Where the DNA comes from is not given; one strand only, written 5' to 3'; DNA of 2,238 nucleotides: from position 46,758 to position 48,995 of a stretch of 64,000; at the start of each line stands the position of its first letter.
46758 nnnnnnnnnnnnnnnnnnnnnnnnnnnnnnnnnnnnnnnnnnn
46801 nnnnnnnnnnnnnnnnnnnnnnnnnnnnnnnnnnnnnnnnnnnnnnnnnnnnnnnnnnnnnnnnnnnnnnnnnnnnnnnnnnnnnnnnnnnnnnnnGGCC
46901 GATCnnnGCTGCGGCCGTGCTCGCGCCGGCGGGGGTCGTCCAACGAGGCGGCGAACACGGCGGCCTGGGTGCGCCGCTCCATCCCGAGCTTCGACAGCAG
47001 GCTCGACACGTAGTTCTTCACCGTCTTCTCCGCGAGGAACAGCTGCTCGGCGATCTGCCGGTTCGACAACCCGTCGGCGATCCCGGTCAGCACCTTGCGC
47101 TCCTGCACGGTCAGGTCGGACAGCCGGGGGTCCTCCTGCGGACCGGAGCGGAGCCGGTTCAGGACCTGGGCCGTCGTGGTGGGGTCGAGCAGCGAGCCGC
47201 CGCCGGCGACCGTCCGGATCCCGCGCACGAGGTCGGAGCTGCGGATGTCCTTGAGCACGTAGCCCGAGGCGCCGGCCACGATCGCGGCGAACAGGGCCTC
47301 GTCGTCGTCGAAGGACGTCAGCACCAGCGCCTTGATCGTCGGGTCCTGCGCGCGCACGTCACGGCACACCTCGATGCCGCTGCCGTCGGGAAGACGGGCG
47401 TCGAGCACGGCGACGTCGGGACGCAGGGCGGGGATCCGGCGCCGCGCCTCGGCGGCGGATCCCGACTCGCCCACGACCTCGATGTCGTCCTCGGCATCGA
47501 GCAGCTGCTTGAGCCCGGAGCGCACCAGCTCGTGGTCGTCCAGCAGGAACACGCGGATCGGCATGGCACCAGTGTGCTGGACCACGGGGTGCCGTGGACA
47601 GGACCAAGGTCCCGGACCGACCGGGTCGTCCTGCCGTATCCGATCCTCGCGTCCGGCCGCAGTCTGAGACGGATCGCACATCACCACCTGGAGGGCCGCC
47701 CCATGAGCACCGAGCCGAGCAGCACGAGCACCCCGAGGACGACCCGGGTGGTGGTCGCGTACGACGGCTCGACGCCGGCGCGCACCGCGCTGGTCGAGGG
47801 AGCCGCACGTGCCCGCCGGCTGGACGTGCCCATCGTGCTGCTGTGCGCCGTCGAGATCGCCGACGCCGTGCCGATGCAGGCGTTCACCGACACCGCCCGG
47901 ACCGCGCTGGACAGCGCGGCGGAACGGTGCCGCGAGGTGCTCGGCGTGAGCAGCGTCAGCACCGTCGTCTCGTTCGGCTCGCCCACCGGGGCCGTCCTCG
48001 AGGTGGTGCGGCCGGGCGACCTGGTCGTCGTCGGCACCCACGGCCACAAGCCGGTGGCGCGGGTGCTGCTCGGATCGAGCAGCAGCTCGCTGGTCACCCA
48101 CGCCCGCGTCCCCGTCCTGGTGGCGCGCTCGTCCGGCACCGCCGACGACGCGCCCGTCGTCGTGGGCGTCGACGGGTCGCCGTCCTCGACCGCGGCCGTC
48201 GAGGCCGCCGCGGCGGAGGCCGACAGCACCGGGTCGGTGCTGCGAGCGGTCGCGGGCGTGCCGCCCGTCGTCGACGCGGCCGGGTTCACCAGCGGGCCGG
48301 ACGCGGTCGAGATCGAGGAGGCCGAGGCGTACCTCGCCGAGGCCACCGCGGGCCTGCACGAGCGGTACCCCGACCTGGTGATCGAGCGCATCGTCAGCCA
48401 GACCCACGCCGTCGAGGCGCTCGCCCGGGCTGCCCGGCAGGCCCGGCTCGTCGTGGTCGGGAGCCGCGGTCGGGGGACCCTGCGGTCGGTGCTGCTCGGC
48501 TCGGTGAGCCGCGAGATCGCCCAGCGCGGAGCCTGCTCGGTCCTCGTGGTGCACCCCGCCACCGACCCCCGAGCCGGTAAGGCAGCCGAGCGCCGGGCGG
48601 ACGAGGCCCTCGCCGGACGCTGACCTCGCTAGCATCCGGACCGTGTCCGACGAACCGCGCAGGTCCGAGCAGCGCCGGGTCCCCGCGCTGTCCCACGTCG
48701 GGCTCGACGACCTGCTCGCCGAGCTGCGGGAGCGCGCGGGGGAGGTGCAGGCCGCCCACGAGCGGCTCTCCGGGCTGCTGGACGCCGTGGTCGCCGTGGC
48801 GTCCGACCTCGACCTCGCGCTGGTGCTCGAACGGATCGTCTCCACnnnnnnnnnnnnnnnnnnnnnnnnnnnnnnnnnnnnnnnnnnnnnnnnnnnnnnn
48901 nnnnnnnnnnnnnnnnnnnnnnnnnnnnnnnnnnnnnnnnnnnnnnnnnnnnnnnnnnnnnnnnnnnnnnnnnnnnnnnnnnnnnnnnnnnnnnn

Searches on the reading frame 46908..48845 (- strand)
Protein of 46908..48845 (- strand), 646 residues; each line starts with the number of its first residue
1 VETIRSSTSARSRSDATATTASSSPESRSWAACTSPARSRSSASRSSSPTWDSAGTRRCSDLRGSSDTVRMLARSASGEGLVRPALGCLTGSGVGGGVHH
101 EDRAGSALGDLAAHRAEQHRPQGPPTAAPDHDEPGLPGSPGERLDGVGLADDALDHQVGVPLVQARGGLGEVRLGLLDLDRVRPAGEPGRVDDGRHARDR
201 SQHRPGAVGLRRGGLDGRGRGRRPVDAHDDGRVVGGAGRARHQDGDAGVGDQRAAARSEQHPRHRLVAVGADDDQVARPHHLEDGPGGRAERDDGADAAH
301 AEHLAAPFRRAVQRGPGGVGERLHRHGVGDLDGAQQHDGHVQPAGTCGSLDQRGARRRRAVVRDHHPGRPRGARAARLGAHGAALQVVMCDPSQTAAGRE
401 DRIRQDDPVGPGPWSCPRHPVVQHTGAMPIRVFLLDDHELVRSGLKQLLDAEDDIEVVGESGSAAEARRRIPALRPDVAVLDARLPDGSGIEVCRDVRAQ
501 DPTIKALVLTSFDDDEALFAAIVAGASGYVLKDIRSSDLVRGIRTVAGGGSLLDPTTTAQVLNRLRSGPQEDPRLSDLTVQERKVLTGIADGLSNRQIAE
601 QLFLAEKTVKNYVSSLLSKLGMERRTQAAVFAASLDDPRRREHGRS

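Call 97: search_protein_families(library=pfam, proteins=[window:46908-48845:-], max_evalue=0.001)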
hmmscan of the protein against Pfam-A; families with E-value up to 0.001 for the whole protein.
window:46908-48845:- (646 aa): 3 families
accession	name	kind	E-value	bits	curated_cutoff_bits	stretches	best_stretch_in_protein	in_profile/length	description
PF00072.30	Response_reg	-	2.3e-22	79.7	30.2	1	432-541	1-108/111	Response regulator receiver domain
PF00196.25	GerE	-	7.6e-18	64.3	23.5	1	578-632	3-57/57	Bacterial regulatory proteins, luxR family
PF08281.18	Sigma70_r4_2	-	8.1e-05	22.6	25.7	1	575-614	8-48/54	Sigma-70, region 4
